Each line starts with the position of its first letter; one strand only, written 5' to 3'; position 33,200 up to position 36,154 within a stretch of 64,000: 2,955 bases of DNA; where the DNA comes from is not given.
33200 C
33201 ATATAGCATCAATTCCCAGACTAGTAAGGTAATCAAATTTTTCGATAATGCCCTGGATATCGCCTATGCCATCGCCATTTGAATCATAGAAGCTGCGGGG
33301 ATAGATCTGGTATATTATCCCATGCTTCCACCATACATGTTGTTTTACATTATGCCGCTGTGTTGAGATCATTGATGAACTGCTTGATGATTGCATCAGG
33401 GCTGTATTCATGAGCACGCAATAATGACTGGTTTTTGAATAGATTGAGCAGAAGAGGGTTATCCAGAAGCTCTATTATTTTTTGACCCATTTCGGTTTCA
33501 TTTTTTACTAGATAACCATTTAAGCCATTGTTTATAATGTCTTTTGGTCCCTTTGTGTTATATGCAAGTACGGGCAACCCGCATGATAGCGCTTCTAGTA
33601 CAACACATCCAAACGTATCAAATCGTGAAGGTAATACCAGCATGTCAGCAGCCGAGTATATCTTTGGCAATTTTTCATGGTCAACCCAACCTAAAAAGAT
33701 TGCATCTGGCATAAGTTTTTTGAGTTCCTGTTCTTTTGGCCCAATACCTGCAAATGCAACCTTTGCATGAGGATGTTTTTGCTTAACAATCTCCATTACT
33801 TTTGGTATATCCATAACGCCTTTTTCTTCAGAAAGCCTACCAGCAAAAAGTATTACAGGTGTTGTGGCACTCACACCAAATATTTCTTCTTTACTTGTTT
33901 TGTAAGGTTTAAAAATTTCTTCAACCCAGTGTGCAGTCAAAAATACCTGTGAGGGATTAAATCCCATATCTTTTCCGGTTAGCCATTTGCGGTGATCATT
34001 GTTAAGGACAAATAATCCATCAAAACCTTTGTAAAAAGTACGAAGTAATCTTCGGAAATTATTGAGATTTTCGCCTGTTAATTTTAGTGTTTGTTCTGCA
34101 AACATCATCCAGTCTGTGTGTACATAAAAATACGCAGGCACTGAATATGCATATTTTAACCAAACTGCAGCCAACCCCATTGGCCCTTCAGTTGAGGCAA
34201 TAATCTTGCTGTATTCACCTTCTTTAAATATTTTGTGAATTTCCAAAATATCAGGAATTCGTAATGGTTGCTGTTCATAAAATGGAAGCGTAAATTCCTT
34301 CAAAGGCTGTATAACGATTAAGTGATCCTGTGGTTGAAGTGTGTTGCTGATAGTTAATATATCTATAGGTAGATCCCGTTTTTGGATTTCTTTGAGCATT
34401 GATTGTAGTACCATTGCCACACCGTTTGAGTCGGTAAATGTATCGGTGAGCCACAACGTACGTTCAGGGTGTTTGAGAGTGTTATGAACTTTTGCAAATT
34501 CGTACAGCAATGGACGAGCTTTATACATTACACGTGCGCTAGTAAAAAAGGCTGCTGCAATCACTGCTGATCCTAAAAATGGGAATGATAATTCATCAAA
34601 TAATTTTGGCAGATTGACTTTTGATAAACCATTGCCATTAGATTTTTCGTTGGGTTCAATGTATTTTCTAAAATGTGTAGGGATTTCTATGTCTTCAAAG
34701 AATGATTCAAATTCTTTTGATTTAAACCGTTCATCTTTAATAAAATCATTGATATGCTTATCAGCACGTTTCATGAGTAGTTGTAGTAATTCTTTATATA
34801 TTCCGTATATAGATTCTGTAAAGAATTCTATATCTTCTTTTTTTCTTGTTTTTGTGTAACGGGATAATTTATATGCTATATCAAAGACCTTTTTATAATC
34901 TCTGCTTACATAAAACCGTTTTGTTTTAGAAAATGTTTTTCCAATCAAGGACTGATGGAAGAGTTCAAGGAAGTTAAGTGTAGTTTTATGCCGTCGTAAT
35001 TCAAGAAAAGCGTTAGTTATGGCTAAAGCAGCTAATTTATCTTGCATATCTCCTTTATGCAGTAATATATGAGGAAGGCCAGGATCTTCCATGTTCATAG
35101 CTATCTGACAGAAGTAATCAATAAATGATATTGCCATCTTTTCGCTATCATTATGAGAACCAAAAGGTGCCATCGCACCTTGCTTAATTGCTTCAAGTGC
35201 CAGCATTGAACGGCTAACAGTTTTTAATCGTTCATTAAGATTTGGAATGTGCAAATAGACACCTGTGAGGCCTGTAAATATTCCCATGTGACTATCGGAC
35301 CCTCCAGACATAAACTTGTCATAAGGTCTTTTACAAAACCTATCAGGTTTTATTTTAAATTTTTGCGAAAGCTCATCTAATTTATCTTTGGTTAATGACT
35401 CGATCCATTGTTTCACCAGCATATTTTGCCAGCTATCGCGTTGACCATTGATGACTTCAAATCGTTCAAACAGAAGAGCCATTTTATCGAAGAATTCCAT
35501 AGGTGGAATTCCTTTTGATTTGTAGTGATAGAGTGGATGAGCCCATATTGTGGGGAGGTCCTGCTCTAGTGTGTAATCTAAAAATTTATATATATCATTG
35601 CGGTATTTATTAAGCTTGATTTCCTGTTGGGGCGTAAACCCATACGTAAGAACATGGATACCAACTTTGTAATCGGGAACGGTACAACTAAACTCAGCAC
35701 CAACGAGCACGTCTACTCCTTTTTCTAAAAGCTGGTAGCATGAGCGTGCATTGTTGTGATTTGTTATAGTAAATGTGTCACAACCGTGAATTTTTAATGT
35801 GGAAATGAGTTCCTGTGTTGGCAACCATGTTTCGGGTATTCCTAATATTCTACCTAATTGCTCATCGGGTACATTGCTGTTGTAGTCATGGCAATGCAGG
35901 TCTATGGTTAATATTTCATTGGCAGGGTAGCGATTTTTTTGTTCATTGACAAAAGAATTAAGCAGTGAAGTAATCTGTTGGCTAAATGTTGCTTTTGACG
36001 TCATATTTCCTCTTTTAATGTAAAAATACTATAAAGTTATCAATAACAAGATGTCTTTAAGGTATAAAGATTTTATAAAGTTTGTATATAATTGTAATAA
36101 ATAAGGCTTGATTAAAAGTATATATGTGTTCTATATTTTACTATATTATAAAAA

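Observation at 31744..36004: PHP-phosphoesterase + GT4 glycosyltransferase fusion co-transcribed with a GH13 alpha-glucosidase or trehalose-synthase-like enzyme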

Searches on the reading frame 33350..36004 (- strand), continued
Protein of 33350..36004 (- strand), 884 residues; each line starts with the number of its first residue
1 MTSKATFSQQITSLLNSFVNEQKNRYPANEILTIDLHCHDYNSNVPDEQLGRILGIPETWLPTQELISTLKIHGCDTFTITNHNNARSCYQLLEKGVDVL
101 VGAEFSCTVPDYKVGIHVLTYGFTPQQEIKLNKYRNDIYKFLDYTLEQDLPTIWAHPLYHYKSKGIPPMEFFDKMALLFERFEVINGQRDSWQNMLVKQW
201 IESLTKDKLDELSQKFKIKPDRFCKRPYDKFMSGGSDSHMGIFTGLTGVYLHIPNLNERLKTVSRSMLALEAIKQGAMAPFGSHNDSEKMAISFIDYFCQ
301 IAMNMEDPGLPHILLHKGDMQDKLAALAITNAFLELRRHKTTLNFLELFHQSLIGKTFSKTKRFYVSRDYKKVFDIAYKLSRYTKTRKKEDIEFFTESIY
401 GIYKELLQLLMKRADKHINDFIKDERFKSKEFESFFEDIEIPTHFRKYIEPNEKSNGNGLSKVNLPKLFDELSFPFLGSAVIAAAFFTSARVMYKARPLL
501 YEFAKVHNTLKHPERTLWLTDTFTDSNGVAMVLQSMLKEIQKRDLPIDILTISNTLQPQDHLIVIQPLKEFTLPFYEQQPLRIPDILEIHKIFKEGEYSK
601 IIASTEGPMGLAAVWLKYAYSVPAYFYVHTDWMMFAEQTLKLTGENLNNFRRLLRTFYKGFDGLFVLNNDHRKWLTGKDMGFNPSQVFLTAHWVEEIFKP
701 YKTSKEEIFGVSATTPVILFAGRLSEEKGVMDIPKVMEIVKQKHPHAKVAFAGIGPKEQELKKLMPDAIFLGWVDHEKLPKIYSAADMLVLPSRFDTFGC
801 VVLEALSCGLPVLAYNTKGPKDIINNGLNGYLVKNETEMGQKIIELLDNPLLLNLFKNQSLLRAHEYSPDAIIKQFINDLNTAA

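Call 71: search_protein_families(library=pfam, proteins=[L012:7863-8852:+, L012:8993-9775:+, L012:16045-16479:-, L010:14437-15417:+, L007:8322-8768:-, L031:19235-21064:-, L012:14313-15725:-, L012:6224-7558:-, L007:8871-9836:+, L012:17165-18346:+], max_evalue=0.001)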
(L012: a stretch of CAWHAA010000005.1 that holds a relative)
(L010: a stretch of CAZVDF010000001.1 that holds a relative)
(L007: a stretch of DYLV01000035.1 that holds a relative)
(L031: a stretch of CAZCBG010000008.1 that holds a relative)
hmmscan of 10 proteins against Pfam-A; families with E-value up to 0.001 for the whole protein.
L012:7863-8852:+ (329 aa): 1 family
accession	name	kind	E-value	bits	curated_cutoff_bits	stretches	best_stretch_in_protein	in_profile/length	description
PF01384.25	PHO4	-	1.4e-97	327.2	33.7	1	19-318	1-350/350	Phosphate transporter family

L012:8993-9775:+ (260 aa): 0 families

L012:16045-16479:- (144 aa): 1 family
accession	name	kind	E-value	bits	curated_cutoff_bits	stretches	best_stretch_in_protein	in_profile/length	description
PF01451.26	LMWPc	-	8.8e-15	55.6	23.2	1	8-139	1-143/144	Low molecular weight phosphotyrosine protein phosphatase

L010:14437-15417:+ (326 aa): 1 family
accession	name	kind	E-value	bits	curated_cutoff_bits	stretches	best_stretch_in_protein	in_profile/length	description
PF01384.25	PHO4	-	5.9e-91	305.5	33.7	1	16-315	1-350/350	Phosphate transporter family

L007:8322-8768:- (148 aa): 1 family
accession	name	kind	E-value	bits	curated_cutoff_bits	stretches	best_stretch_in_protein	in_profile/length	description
PF01451.26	LMWPc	-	1.9e-15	57.7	23.2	1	11-142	1-143/144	Low molecular weight phosphotyrosine protein phosphatase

L031:19235-21064:- (609 aa): 0 families

L012:14313-15725:- (470 aa): 3 families
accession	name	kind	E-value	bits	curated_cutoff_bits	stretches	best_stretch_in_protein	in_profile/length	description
PF02562.22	PhoH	-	2.7e-36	125.5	27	1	245-398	2-146/205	PhoH-like protein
PF13638.12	PIN_4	-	3.9e-33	115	21.9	1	24-163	1-132/132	PIN domain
PF00270.35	DEAD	-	0.00013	22.2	26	1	254-387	6-133/167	DEAD/DEAH box helicase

L012:6224-7558:- (444 aa): 2 families
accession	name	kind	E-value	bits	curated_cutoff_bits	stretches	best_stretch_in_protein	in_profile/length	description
PF01743.26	PolyA_pol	-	7.3e-39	133.4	23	1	58-185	1-126/126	Poly A polymerase head domain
PF12627.12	PolyA_pol_RNAbd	-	3e-09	36.9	22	1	220-272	9-61/64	Probable RNA and SrmB- binding site of polymerase A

L007:8871-9836:+ (321 aa): 1 family
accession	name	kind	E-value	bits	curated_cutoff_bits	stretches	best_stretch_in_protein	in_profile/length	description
PF00326.27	Peptidase_S9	-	0.00037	20.5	22.6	1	242-301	134-192/213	Prolyl oligopeptidase family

L012:17165-18346:+ (393 aa): 0 families

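Call 92: search_protein_families(library=ncbifam, proteins=[L040:15827-17053:-, L035:13241-14281:+, L031:21443-22249:-, L015:7694-9394:+, L040:14957-15766:-, L015:4815-6374:+, L029:3290-3976:-, L029:4026-5438:-, L040:9243-9854:+, L012:8993-9775:+], max_evalue=0.001)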
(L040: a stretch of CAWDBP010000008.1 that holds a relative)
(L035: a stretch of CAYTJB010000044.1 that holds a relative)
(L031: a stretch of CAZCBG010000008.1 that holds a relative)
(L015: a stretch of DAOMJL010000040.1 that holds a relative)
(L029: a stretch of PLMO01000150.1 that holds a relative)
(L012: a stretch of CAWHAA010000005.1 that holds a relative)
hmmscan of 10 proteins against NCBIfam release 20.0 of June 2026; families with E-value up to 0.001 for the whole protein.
L040:15827-17053:- (408 aa): 31 families (the best 25 are shown)
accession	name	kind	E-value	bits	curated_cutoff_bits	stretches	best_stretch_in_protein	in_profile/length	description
NF049988.1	MGlcDAGSynMgs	equivalog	6.1e-28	98.3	400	1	7-390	5-394/398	alpha-monoglucosyldiacylglycerol synthase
NF053787.1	GlcN_PG_synth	equivalog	4.3e-26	91.6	480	1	33-384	32-360/361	N-acetylglucosaminyl phosphatidylglycerol synthase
TIGR03999.1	thiol_BshA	equivalog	3.2e-20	72.4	273.7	1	83-383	79-373/375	N-acetyl-alpha-D-glucosaminyl L-malate synthase BshA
NF053513.1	Gtran_IagA_BgsA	equivalog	1.9e-19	69.8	460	1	85-383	40-331/333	LTA glycolipid anchor biosynthesis glycosyltransferase, IagA/BgsA family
NF047684.1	TeichurnBiosyTuaC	equivalog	3.5e-18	65.7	550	1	87-371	107-375/391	teichuronic acid biosynthesis protein TuaC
NF041876.1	EPS_EpsE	equivalog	4.2e-16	59.2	400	1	209-371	215-382/389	exopolysaccharide biosynthesis GT4 family glycosyltransferase EpsE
TIGR02149.1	glgA_Coryne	subfamily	6.7e-16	58.4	302.4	1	86-383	81-390/391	glycogen synthase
NF038295.1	EPS_HpsP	equivalog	7.6e-16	58.1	550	1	53-384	63-388/388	hormogonium polysaccharide biosynthesis glycosyltransferase HpsP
TIGR03088.1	stp2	hypoth_equivalog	3.4e-15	56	409.05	1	206-370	192-358/374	TIGR03088 family PEP-CTERM/XrtA system glycosyltransferase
TIGR04063.1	stp3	hypoth_equivalog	1.6e-14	53.6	442.05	1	82-383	86-395/397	TIGR04063 family PEP-CTERM/XrtA system glycosyltransferase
NF049987.1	DaglGlyslTfaseDgs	equivalog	1.5e-11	43.8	500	1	85-385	40-329/332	processive diacylglycerol alpha-glucosyltransferase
TIGR03449.1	mycothiol_MshA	equivalog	2.4e-11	43.2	462.5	1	85-384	99-404/406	D-inositol-3-phosphate glycosyltransferase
NF012028.0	PRK15484.1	subfamily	1e-10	41.3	618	1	157-384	146-375/380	lipopolysaccharide N-acetylglucosaminyltransferase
NF047880.1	glyco_SdgA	exception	1.5e-10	40.3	800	1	219-385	326-488/488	serine-aspartate repeat adhesin O-glycosyltransferase SdgA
NF047881.1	glyco_SdgB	exception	9.5e-10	37.7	800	1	209-360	322-472/496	serine-aspartate repeat adhesin O-glycosyltransferase SdgB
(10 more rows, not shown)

L035:13241-14281:+ (346 aa): 19 families
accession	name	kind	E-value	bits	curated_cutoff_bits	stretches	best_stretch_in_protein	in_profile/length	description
NF053513.1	Gtran_IagA_BgsA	equivalog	6.8e-40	137.1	460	1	1-333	1-332/333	LTA glycolipid anchor biosynthesis glycosyltransferase, IagA/BgsA family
NF049987.1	DaglGlyslTfaseDgs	equivalog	9e-35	120.2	500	1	5-335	5-330/332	processive diacylglycerol alpha-glucosyltransferase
TIGR04047.1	MSMEG_0565_glyc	hypoth_equivalog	3.1e-16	59.4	259.85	1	99-329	133-371/373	MSMEG_0565 family glycosyltransferase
TIGR04157.1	glyco_rSAM_CFB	subfamily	1.7e-09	37.2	400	1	99-266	164-330/406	TIGR04157 family glycosyltransferase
NF047684.1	TeichurnBiosyTuaC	equivalog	6e-09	35.3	550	1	97-333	157-390/391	teichuronic acid biosynthesis protein TuaC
TIGR03999.1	thiol_BshA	equivalog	5e-08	32.3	273.7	1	105-333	145-374/375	N-acetyl-alpha-D-glucosaminyl L-malate synthase BshA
TIGR02149.1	glgA_Coryne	subfamily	5.6e-08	32.3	302.4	1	93-332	133-390/391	glycogen synthase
NF038255.1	exopoly_VpsD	equivalog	2.4e-07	29.9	300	1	62-333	115-380/381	VpsD family glycosyltransferase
TIGR03449.1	mycothiol_MshA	equivalog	2.6e-07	29.9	462.5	1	130-333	192-404/406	D-inositol-3-phosphate glycosyltransferase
NF038295.1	EPS_HpsP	equivalog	8.3e-07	28.3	550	1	120-332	170-387/388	hormogonium polysaccharide biosynthesis glycosyltransferase HpsP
TIGR02095.1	glgA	subfamily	1.1e-06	27.7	328.45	1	153-264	285-397/477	glycogen/starch synthase, ADP-glucose type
NF053787.1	GlcN_PG_synth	equivalog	2.3e-06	26.7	480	1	90-333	129-360/361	N-acetylglucosaminyl phosphatidylglycerol synthase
NF001905.0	PRK00654.2-4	subfamily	1.4e-05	23.9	560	1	146-264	283-404/489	glycogen synthase GlgA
NF049988.1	MGlcDAGSynMgs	equivalog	2.4e-05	23.9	400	1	148-334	201-389/398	alpha-monoglucosyldiacylglycerol synthase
NF038229.1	Glyco4_Geo_Pelo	equivalog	0.0001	21.5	400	1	214-298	215-301/338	GPMC system family 4 glycosyltransferase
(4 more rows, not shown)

L031:21443-22249:- (268 aa): 1 family
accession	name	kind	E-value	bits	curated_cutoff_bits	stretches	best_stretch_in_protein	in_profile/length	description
TIGR02145.1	Fib_succ_major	domain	3.1e-28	99.6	41.65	1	44-268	7-176/176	FISUMP domain-containing protein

L015:7694-9394:+ (566 aa): 99 families (the best 25 are shown)
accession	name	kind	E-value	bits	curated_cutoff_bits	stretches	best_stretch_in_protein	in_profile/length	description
NF004837.0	PRK06187.1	subfamily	3.2e-73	246.8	476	1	22-553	11-524/531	long-chain-fatty-acid--CoA ligase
NF009233.0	PRK12583.1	subfamily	2.6e-65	220.9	832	1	21-550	20-549/558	fatty acid CoA ligase family protein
NF006182.0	PRK08316.1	subfamily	1.2e-57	195.6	663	1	21-541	13-507/523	fatty acyl-CoA synthetase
NF004758.0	PRK06087.1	equivalog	3.2e-57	194.2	736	1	20-558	25-539/548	medium-chain fatty-acid--CoA ligase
NF005307.0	PRK06839.1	equivalog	1.3e-54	185.7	748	1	24-542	7-484/496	o-succinylbenzoate--CoA ligase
NF005801.1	PRK07656.1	equivalog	3.4e-54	184.3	657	1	37-541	19-493/500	FadD3 family acyl-CoA ligase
NF005676.0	PRK07470.1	equivalog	8.5e-52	176.5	774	1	4-530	5-510/544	acyl-CoA synthetase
NF052269.1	Staph_lig_FadD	equivalog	8.8e-52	176.1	650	2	192-549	145-491/499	long-chain-fatty-acid--CoA ligase FadD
NF006181.0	PRK08314.1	subfamily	1.9e-48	165.1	705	1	43-552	46-555/563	long-chain-fatty-acid--CoA ligase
NF005702.0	PRK07514.1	subfamily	3.6e-48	164.2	558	2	195-554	155-503/506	malonyl-CoA synthase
NF005463.0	PRK07059.1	subfamily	2.4e-45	155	869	1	42-542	44-547/557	long-chain-fatty-acid--CoA ligase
TIGR03098.1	ligase_PEP_1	hypoth_equivalog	1.5e-44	152.4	592.35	1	23-548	4-515/517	acyl-CoA ligase (AMP-forming), exosortase A system-associated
NF005714.0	PRK07529.1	subfamily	1e-43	149.7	632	1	39-549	56-574/640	acyl-CoA synthetase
NF004114.0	PRK05605.1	equivalog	1.6e-43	148.9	766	2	183-541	207-559/575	long-chain-fatty-acid--CoA ligase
NF005947.1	PRK08008.1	equivalog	5.7e-43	147.3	651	1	35-541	24-511/518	crotonobetaine/carnitine-CoA ligase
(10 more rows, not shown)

L040:14957-15766:- (269 aa): 5 families
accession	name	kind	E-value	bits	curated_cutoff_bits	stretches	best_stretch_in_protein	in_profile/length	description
TIGR00229.1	sensory_box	domain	1.5e-17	63.9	22.9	1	133-253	3-123/126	PAS domain S-box protein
NF047874.1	MASE3_PAS_HK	subfamily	2.1e-06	26.8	560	1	123-253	253-382/655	MASE3 domain-containing sensor histidine kinase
NF046044.1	PnpS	equivalog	1.4e-05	24.3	400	1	127-252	47-166/390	two-component system histidine kinase PnpS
NF052652.1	YtvA_fam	equivalog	9.1e-05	22.1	250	0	153-260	21-128/243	YtvA family blue-light photoreceptor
NF045675.1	PhdiestaseDibA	equivalog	0.00092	17.7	980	0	36-131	99-200/623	phosphodiesterase DibA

L015:4815-6374:+ (519 aa): 8 families
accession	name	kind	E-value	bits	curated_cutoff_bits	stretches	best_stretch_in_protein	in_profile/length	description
NF041847.1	transduc_aer2_vibrio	equivalog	9.3e-24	83.6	1200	1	233-433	487-694/804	aerotaxis transducer Aer2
NF047851.1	MCPCitTducer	equivalog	2.3e-23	83.1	900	1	283-426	310-449/553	methyl-accepting chemotaxis citrate transducer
NF050802.1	AspChtxCcaA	equivalog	1.2e-21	76.8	1300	1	328-421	563-656/700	aspartate chemotaxis receptor CcaA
NF007309.0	PRK09793.1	equivalog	3.5e-21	75.8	903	1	162-453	183-473/533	methyl-accepting chemotaxis protein IV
NF011622.0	PRK15048.1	equivalog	2.3e-20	73.2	900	1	256-423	277-445/553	methyl-accepting chemotaxis protein II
NF011615.0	PRK15041.1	equivalog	9e-19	67.5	947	1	265-425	289-449/554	methyl-accepting chemotaxis protein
NF058645.1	MCPCtpMPsAe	equivalog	2e-18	66.5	900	1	307-417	362-468/558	methyl-accepting chemotaxis protein CtpM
TIGR02168.1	SMC_prok_B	equivalog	8.3e-05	20.5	567.35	1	236-505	681-947/1181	chromosome segregation protein SMC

L029:3290-3976:- (228 aa): 0 families

L029:4026-5438:- (470 aa): 2 families
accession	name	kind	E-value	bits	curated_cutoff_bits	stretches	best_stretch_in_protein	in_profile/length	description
NF033774.1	phos_trans_PitA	exception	5e-125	418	800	1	3-465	7-493/498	inorganic phosphate transporter PitA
NF053884.1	SulfPermCysPBac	equivalog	6.7e-15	54.8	400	2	356-464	207-313/354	sulfate permease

L040:9243-9854:+ (203 aa): 2 families
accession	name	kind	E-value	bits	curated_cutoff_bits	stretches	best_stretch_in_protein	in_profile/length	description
TIGR00949.1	2A76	subfamily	3.6e-11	43.1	183.95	1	19-196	3-183/185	homoserine/threonine efflux transporter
NF008201.0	PRK10958.1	equivalog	7.5e-06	25.6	165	1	10-140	15-147/212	leucine efflux protein LeuE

L012:8993-9775:+ (260 aa): 0 families

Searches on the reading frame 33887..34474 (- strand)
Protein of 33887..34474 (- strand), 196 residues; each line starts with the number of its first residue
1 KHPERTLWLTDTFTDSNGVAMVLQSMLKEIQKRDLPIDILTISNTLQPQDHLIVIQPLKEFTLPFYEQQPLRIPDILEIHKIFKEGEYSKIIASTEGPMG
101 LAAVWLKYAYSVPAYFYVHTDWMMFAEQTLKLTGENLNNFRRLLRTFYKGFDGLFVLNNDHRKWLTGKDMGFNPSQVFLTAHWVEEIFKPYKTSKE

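Call 76: search_protein_families(library=ncbifam, proteins=[window:33887-34474:-], max_evalue=1)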
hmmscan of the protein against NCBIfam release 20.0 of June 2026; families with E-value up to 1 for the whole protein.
seq(196 aa): 1 family
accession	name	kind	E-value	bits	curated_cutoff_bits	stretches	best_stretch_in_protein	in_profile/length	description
TIGR03783.1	Bac_Flav_CT_G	subfamily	0.062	11.1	261.55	1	115-167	573-626/829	TraG family conjugative transposon ATPase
